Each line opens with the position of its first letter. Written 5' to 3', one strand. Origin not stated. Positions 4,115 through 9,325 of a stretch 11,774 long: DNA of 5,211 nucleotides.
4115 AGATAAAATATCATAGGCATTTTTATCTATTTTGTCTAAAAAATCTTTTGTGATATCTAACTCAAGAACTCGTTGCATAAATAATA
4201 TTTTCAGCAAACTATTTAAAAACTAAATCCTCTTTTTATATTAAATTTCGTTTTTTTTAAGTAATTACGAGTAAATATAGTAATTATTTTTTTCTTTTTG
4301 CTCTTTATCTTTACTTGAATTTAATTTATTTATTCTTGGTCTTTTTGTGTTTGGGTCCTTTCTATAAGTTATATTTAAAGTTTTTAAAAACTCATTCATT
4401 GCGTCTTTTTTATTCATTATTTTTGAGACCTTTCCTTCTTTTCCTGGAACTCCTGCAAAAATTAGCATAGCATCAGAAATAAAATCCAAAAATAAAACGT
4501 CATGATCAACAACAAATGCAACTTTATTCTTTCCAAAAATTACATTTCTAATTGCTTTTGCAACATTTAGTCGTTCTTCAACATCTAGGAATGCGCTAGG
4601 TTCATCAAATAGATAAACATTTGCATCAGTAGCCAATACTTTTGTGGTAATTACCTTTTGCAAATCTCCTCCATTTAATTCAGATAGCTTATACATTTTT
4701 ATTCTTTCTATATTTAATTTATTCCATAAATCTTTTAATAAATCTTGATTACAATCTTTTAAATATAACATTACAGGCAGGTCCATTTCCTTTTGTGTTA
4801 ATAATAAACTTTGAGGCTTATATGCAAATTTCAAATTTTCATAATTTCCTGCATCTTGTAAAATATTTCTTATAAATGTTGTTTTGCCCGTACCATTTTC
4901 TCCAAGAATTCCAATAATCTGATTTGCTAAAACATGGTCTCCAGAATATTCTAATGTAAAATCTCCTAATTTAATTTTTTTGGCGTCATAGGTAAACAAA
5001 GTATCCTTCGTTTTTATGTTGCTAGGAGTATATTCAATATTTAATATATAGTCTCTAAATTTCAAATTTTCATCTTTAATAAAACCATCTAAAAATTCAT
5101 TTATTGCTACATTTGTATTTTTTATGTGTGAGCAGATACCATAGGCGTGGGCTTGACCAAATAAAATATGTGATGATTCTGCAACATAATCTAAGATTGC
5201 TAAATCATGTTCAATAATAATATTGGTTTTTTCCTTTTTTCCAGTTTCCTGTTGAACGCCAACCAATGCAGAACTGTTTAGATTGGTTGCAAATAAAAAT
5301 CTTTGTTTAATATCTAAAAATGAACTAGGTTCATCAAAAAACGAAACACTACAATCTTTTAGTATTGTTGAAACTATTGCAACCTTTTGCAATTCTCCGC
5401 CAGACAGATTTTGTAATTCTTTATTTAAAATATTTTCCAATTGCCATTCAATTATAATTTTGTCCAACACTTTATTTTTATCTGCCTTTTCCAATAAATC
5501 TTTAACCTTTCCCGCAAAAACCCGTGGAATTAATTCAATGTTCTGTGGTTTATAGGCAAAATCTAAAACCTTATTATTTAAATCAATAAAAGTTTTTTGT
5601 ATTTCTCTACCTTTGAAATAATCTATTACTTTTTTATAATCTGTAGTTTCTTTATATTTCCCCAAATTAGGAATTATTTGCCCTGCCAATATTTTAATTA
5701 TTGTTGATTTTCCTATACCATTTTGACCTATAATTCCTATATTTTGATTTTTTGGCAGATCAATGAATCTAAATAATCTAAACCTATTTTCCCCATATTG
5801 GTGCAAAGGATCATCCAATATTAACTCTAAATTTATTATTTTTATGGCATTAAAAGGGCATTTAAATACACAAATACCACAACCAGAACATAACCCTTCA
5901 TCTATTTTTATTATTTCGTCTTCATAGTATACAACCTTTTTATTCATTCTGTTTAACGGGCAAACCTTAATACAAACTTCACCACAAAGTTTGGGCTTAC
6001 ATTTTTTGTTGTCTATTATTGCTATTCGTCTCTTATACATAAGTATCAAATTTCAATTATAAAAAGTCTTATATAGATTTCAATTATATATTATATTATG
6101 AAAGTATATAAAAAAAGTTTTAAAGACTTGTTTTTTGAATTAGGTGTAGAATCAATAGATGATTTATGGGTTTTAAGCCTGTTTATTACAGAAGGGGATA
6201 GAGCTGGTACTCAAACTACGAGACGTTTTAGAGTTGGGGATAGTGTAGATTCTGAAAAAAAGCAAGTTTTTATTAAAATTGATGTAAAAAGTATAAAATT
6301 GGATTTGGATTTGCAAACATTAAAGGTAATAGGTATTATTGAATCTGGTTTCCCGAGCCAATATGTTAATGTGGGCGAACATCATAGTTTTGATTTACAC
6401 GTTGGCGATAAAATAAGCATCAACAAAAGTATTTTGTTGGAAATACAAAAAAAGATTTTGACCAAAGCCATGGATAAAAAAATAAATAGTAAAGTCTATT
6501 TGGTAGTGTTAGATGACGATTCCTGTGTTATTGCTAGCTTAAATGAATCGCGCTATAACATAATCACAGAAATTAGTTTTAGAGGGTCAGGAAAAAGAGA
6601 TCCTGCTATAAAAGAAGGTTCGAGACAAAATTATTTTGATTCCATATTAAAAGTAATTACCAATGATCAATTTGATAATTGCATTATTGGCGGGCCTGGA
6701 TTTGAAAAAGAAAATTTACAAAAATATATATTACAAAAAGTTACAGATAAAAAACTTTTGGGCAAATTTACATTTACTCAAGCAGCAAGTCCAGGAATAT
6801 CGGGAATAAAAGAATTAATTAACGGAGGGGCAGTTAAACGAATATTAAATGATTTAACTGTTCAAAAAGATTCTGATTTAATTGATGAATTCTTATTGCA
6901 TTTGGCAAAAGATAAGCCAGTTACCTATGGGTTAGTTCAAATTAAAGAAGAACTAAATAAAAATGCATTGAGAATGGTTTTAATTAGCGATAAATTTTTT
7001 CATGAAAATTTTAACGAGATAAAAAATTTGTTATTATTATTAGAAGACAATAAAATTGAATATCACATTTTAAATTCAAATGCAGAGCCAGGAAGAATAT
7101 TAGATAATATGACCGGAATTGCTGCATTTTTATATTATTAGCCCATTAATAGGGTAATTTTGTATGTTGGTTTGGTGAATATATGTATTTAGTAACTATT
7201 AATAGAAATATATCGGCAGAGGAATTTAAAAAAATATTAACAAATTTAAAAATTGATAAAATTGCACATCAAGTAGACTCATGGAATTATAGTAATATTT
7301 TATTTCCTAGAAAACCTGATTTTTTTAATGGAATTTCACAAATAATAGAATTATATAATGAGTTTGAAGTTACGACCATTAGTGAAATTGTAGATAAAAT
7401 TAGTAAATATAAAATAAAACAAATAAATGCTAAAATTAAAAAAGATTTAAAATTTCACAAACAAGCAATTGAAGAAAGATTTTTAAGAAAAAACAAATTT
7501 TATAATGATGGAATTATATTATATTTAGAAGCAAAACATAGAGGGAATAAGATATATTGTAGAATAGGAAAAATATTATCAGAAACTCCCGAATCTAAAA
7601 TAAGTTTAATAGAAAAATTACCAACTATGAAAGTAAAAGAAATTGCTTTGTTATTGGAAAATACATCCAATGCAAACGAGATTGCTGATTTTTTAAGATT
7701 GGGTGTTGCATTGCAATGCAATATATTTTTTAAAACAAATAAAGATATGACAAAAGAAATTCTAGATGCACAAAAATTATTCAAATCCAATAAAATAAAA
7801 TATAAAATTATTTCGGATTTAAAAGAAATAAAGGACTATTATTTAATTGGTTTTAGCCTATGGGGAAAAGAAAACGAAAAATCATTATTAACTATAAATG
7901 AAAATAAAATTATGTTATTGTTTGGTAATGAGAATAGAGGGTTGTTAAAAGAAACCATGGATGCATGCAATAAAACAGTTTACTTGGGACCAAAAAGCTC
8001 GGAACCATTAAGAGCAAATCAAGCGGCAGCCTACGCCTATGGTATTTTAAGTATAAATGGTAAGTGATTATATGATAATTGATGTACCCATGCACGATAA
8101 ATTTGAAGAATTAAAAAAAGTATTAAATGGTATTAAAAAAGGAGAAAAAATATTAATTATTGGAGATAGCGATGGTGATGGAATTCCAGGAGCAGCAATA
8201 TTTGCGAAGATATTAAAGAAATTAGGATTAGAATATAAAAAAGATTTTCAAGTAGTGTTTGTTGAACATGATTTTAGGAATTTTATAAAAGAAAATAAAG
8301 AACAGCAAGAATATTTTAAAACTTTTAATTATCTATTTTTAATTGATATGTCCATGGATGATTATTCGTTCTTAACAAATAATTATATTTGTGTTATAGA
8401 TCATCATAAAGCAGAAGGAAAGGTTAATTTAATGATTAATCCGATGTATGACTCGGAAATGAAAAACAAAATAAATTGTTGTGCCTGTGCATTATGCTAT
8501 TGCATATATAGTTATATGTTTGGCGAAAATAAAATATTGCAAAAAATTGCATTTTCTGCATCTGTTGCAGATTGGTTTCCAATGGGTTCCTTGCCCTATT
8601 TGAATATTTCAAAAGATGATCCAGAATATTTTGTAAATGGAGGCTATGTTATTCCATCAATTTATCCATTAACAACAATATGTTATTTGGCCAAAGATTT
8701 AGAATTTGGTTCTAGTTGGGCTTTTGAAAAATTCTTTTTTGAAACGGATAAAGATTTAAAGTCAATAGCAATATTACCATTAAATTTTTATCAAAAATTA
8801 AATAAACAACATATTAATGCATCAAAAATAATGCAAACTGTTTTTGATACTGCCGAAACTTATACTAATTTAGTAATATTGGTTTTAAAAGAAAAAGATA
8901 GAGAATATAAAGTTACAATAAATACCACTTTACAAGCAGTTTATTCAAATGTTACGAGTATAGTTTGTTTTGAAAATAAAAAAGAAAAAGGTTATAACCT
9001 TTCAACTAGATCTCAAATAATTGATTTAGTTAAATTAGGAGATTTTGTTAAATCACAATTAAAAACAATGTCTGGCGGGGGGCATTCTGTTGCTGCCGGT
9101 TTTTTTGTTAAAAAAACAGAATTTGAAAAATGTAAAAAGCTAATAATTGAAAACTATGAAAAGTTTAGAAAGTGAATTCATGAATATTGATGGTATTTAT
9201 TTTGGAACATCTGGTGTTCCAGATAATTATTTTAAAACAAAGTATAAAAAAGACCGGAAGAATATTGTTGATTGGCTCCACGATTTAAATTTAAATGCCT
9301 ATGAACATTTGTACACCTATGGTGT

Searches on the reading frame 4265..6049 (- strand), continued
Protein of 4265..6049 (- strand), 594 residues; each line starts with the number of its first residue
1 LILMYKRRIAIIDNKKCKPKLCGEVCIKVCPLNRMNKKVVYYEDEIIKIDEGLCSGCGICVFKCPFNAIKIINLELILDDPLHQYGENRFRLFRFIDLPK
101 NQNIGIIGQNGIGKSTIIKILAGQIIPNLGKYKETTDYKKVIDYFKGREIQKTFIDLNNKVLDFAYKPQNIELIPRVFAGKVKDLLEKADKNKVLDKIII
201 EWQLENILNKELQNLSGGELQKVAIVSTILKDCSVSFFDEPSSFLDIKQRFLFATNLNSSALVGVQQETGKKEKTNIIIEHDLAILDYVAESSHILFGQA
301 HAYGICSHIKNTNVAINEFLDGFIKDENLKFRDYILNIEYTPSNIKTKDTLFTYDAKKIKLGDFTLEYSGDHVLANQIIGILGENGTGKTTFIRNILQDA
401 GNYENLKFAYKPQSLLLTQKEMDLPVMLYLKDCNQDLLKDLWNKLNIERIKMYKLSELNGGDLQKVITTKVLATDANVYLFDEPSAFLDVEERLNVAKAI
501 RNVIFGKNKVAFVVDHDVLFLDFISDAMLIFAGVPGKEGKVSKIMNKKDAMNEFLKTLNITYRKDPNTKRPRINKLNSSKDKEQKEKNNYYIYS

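Call 51: list_cluster_members(proteins=[P0001, P0015, P0019, P0142, P0148, P0121])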
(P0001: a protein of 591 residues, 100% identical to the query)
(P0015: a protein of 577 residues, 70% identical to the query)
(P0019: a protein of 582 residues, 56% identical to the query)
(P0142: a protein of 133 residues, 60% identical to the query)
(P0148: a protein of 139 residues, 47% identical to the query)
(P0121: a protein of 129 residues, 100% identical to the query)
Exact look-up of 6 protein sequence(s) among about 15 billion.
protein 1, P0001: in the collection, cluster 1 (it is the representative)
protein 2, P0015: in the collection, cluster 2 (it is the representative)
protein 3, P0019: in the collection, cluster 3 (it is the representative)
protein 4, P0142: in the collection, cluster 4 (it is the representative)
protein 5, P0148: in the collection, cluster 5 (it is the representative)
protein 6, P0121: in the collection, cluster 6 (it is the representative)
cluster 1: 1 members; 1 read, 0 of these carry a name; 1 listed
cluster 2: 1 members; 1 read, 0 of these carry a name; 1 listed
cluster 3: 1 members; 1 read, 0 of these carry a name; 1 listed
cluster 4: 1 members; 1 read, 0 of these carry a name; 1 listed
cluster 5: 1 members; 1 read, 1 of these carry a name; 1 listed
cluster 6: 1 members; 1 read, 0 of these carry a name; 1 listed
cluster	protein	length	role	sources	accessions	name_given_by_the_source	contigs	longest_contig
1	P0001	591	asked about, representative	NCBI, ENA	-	-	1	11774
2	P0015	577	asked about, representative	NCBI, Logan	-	-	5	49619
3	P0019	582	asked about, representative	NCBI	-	-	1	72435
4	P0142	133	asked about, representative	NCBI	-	-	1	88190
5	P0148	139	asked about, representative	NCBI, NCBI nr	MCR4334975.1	MAG: hypothetical protein NUV57_00370 [archaeon] | hypothetical protein [archaeon]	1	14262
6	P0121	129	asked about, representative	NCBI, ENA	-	-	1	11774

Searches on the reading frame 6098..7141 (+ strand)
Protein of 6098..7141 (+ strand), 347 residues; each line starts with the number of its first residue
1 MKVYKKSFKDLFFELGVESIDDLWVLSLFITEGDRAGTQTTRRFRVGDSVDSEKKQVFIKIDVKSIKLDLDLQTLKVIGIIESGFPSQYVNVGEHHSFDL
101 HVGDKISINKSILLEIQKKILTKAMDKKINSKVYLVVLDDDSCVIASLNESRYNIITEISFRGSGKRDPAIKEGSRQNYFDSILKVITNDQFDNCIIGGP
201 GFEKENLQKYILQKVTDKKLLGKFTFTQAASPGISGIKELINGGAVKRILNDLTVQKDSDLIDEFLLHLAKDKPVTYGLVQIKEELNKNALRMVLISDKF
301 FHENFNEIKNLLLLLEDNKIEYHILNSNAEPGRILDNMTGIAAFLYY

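Call 5: search_protein_families(library=pfam, proteins=[window:6098-7141:+])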
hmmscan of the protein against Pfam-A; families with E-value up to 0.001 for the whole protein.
window:6098-7141:+ (347 aa): 3 families
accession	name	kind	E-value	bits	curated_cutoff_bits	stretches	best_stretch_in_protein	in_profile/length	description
PF03463.20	eRF1_1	-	1.2e-15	58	23.8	1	1-124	1-122/123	eRF1 domain 1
PF03465.20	eRF1_3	-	9.5e-13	49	25.8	1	257-347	3-104/106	eRF1 domain 3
PF03464.20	eRF1_2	-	7.8e-08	33.2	27.1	1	133-249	2-130/133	eRF1 domain 2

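Call 9: find_encoding_contigs(protein=window:6098-7141:+, flank=10000, max_places=6)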
Protein window:6098-7141:+ (347 aa): no gene with exactly this product is on record in the collection.

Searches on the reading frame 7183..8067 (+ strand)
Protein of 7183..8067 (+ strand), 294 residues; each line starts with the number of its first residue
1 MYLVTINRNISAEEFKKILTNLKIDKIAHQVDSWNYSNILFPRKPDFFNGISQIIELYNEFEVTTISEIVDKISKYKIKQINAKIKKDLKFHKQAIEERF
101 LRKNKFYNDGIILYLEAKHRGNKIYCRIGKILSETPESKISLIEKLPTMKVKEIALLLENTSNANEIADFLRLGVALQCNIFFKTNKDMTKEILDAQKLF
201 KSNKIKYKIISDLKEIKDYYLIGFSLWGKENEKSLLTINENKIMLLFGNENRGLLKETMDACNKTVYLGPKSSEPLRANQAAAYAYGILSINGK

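Call 5: search_protein_families(library=pfam, proteins=[window:7183-8067:+])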
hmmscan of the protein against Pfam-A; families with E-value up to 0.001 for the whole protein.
window:7183-8067:+ (294 aa): 1 family
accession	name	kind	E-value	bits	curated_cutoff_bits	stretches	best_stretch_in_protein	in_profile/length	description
PF00588.24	SpoU_methylase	-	1.5e-06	28.8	29.7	1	160-268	8-122/142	SpoU rRNA Methylase family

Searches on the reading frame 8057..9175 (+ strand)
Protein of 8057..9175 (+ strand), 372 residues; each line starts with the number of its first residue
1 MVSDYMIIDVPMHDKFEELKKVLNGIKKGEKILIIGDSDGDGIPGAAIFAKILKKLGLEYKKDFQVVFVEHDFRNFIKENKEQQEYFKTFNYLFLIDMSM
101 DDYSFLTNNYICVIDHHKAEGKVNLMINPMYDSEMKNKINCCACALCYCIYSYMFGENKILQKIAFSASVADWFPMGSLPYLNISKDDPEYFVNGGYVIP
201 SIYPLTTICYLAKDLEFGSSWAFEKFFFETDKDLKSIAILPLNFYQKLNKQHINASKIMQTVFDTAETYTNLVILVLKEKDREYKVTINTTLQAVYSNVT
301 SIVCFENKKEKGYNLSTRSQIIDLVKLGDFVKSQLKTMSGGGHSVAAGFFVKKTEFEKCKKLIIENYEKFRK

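Call 5: search_protein_families(library=pfam, proteins=[window:8057-9175:+])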
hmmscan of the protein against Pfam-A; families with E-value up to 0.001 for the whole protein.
window:8057-9175:+ (372 aa): 2 families
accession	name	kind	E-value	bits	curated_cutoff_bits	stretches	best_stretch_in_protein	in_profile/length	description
PF01368.27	DHH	-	4.8e-09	37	28.1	1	31-164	1-117/125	DHH family, N-terminal domain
PF02272.25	DHHA1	-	0.00016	22.5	25.9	0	301-365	33-98/102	DHHA1 domain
